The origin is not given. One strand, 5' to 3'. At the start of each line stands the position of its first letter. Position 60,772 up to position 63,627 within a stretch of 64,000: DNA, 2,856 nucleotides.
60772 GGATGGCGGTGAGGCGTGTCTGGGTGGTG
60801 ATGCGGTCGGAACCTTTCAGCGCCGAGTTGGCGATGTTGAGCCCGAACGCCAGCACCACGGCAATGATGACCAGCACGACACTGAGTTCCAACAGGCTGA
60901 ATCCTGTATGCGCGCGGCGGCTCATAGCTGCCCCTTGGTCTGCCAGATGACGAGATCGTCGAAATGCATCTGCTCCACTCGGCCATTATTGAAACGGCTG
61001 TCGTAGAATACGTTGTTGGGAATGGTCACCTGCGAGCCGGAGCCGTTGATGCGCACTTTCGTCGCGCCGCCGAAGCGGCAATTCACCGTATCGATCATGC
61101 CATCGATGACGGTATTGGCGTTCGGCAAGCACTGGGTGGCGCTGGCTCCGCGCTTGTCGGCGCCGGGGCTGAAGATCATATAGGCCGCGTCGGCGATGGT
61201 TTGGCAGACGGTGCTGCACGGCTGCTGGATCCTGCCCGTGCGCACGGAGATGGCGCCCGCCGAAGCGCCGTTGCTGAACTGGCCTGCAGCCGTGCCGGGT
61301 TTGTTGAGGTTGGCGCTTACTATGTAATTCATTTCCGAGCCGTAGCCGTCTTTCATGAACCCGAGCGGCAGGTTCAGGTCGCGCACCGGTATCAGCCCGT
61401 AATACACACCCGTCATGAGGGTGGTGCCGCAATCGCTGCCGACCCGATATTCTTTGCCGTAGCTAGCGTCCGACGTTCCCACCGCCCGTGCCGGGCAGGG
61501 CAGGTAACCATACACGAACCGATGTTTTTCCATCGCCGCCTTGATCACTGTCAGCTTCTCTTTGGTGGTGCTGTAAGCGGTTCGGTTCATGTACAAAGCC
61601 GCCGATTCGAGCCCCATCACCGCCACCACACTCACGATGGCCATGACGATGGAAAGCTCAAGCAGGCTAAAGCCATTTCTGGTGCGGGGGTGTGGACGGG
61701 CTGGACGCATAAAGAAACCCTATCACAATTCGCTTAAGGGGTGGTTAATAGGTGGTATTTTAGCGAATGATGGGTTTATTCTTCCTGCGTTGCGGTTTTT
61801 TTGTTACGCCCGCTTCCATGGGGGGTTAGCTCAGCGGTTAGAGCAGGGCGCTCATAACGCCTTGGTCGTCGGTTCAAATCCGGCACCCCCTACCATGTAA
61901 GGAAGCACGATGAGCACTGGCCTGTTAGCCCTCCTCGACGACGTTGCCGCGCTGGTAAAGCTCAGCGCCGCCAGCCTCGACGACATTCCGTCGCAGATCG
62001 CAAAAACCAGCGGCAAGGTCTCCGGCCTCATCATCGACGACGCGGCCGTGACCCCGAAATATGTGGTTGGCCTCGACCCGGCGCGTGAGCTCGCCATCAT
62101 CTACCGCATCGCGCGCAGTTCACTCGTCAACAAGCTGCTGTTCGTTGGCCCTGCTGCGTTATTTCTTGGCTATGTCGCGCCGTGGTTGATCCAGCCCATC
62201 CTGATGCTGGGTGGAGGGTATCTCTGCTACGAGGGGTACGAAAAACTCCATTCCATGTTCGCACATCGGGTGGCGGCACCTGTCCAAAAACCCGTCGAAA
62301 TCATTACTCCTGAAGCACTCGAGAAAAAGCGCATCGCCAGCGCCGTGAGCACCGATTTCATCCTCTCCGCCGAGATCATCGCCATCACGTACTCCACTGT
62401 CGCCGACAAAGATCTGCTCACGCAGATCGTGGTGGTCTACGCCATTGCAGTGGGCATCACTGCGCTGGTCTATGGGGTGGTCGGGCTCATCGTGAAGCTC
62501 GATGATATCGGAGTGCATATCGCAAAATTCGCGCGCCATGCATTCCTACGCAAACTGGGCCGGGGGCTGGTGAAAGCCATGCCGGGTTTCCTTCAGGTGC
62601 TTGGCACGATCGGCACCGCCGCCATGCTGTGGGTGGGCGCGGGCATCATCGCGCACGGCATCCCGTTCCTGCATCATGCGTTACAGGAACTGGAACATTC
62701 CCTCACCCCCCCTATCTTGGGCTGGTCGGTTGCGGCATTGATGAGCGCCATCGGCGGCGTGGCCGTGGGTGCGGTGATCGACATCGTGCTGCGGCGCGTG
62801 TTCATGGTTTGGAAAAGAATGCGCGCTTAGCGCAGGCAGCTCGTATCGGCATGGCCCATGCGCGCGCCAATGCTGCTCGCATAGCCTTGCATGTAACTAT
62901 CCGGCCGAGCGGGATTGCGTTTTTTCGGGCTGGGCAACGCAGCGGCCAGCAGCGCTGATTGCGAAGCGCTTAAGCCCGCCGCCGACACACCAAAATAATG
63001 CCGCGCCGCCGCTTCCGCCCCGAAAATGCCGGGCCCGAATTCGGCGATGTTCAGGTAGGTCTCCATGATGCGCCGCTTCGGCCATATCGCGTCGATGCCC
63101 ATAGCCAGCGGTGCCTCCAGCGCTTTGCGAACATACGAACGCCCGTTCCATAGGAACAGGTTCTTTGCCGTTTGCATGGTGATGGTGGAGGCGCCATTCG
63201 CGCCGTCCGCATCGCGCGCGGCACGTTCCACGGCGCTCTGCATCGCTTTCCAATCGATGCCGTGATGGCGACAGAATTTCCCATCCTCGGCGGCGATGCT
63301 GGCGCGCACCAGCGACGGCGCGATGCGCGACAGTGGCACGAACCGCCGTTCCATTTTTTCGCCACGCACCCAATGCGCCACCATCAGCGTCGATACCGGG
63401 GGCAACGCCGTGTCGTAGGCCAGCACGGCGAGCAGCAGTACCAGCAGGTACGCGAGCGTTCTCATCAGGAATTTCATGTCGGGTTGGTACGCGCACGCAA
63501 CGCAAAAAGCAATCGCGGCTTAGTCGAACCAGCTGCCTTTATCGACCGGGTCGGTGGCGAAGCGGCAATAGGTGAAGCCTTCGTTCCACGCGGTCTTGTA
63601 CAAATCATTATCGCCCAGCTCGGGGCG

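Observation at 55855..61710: Five-gene operon of paralogous prepilin-type proteins with a GspG-like core and divergent C-terminal modules, far from any assembly machinery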

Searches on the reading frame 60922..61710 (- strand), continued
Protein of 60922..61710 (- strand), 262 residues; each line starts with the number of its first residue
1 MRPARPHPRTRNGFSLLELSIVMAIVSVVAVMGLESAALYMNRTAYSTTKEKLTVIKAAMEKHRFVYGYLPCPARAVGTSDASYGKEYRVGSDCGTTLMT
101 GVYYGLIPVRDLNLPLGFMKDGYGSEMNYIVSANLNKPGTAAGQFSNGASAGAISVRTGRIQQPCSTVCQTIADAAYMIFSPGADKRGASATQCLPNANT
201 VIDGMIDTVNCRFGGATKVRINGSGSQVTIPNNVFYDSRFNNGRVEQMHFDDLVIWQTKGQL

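Call 71: fold_search(model_id=the predicted structure, library=pdb)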
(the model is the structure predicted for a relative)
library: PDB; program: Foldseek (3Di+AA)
matches with E <= 10: 182; with E <= 0.001: 0
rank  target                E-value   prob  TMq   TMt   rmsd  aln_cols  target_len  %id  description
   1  6c9j_B                8.5e-01  0.05  0.08  0.14  19.3       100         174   15  AMP-activated protein kinase bound to pharmacological activator R734 (released 2018-11-28)
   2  3hty_I                1.0e+00  0.13  0.08  0.23  11.2        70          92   10  Crystal structure of a lipocalin-like protein (BT_0869) from Bacteroides thetaiotaomicron VPI-5482 at 1.95 A resolutio (released 2009-07-07)
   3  7myj_D                1.0e+00  0.08  0.07  0.13   8.9        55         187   18  Structure of full length human AMPK (a2b1g1) in complex with a small molecule activator MSG011 (released 2022-06-29)
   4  3n96_A                1.2e+00  0.44  0.13  0.11   7.2        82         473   17  Crystal structure of human CRFR2 alpha extracellular domain in complex with Urocortin 1 (released 2010-10-20)
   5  2rmo_MODEL_1_A        1.3e+00  0.08  0.07  0.22  10.6        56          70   11  Solution structure of alpha-spectrin_SH3-bergerac from Chicken (released 2008-09-30)
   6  6c9f_B                1.4e+00  0.06  0.07  0.14   8.8        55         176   18  AMP-activated protein kinase bound to pharmacological activator R734 (released 2018-11-28)
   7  6c9g_B                1.4e+00  0.06  0.07  0.14   8.8        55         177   18  AMP-activated protein kinase bound to pharmacological activator R739 (released 2018-11-28)
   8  6c9h_B                1.5e+00  0.06  0.08  0.14   8.8        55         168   18  non-phosphorylated AMP-activated protein kinase bound to pharmacological activator R734 (released 2018-11-28)
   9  3n93_A                1.6e+00  0.41  0.13  0.11   5.1        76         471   16  Crystal structure of human CRFR2 alpha extracellular domain in complex with Urocortin 3 (released 2010-10-20)
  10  3hty_H                1.6e+00  0.09  0.08  0.22  11.3        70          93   10  Crystal structure of a lipocalin-like protein (BT_0869) from Bacteroides thetaiotaomicron VPI-5482 at 1.95 A resolutio (released 2009-07-07)
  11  5xcj_A                1.7e+00  0.13  0.08  0.15  10.5        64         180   14  Crystal structure of Vps29 single mutant (D62A) from Entamoeba histolytica (released 2017-10-18)
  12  9a3x_B                1.7e+00  0.04  0.07  0.22  15.5        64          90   16  Predicted model of tissue transglutaminase 2 (TG2) in complex with plasma fibronectin type I modules 2 and 3 (FNI2-3) (released 2024-02-02)
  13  4cfe_B                1.8e+00  0.03  0.08  0.15  18.8        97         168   15  Structure of full length human AMPK in complex with a small molecule activator, a benzimidazole derivative (991) (released 2013-12-25)
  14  4cff_D                1.9e+00  0.06  0.07  0.14   8.9        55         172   18  Structure of full length human AMPK in complex with a small molecule activator, a thienopyridone derivative (A-769662) (released 2013-12-25)
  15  7jhg_B                2.0e+00  0.07  0.08  0.22   5.6        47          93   15  Cryo-EM structure of ATP-bound fully inactive AMPK in complex with Dorsomorphin (Compound C) and Fab-nanobody (released 2021-07-21)
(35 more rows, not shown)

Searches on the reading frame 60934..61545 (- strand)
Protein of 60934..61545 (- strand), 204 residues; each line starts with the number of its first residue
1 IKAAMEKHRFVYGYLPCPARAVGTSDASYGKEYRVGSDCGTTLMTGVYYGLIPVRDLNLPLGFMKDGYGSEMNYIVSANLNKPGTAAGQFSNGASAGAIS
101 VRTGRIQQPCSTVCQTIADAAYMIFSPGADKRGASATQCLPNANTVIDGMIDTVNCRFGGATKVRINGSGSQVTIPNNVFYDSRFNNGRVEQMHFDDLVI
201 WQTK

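Call 62: search_protein_representatives(alignment_id=A5)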
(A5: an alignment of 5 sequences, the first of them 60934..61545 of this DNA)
Query: 5 sequences, 190 profile positions. Proteins with E-value up to 0.001 (for the whole library): 6919; up to 1e-10: 4563; up to 1e-30: 202. The best 150 are listed.
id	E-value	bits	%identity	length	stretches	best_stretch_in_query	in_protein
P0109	4.6e-77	274.8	-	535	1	1-190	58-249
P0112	8.7e-63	228.2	-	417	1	1-190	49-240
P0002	4.4e-61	222.7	-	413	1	1-190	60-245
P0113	4.1e-59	216.3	-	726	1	1-189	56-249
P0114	5.4e-58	212.6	-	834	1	1-189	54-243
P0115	2.9e-55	203.7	-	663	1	1-190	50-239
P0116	5.0e-54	199.7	-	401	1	1-190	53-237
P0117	2.2e-52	194.3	-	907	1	1-188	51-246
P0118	3.4e-48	180.6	-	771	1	2-190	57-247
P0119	4.0e-48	180.4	-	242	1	2-190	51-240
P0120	8.6e-48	179.3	-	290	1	27-190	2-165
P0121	7.0e-46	173.1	-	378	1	5-188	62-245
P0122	1.5e-45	172.0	-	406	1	1-190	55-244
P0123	3.2e-45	171.0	-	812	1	1-190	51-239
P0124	5.2e-45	170.3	-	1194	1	1-189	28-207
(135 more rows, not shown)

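Call 65: search_protein_families(library=pfam, alignment_id=A7, max_evalue=0.001)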
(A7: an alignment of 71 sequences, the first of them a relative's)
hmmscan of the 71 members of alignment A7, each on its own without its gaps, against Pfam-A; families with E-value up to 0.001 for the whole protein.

A. member 1, P0112 (417 aa): 1 family
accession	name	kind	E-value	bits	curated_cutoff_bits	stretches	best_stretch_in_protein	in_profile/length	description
PF07963.17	N_methyl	-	6.3e-05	22.8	21.2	1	7-29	4-26/27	Prokaryotic N-terminal methylation motif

B. families by the number of members that match (of 71 scanned): 17 families
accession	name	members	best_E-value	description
PF07963.17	N_methyl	38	4.6e-07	Prokaryotic N-terminal methylation motif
PF25390.1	WD40_RLD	17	1.5e-162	RCC1-like domain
PF13540.12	RCC1_2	17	2.3e-115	Regulator of chromosome condensation (RCC1) repeat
PF00415.24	RCC1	16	2e-112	Regulator of chromosome condensation (RCC1) repeat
PF25384.1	Alsin_RLD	6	9.7e-13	Alsin RCC1-like domain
PF00090.25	TSP_1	4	3.1e-10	Thrombospondin type 1 domain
PF19028.6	TSP1_spondin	3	6.1e-09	Spondin-like TSP1 domain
PF13884.11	Peptidase_S74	2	3e-11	Chaperone of endosialidase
PF01079.26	Hint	2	9.5e-10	Hint module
PF19030.6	TSP1_ADAMTS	2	0.00012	Thrombospondin type 1 domain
PF01413.25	C4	1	7e-23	C-terminal tandem repeated domain in type 4 procollagen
PF07591.16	PT-HINT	1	3.8e-06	Pretoxin HINT domain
PF22195.2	TSP1_CFP_C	1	0.00013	CFP-like, C-terminal thrombospondin type 1 domain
PF14623.11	Vint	1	0.00039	Hint-domain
PF06435.16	DUF1079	1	0.00045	Repeat of unknown function (DUF1079)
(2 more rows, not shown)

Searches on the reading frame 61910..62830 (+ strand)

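Call 80: search_protein_families(library=pfam, proteins=[window:61910-62830:+], max_evalue=0.001)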
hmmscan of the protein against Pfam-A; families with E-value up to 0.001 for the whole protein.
window:61910-62830:+ (306 aa): 1 family
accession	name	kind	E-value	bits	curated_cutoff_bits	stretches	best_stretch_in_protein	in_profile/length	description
PF05661.17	DUF808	-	4.7e-101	338.3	28.4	1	3-291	1-300/302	Protein of unknown function (DUF808)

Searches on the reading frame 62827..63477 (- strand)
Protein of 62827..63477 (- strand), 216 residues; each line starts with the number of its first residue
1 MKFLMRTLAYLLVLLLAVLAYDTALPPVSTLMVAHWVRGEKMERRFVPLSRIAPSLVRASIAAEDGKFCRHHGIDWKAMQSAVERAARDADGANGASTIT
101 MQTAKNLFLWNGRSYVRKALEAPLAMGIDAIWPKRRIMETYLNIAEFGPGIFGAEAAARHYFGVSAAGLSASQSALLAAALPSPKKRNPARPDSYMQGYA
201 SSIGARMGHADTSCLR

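Call 80: search_protein_families(library=pfam, proteins=[window:62827-63477:-], max_evalue=0.001)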
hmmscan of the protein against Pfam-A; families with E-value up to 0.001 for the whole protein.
window:62827-63477:- (216 aa): 1 family
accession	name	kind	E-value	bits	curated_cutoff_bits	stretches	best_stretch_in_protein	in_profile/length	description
PF00912.28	Transgly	-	2.3e-50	170.9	27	1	40-198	10-168/178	Transglycosylase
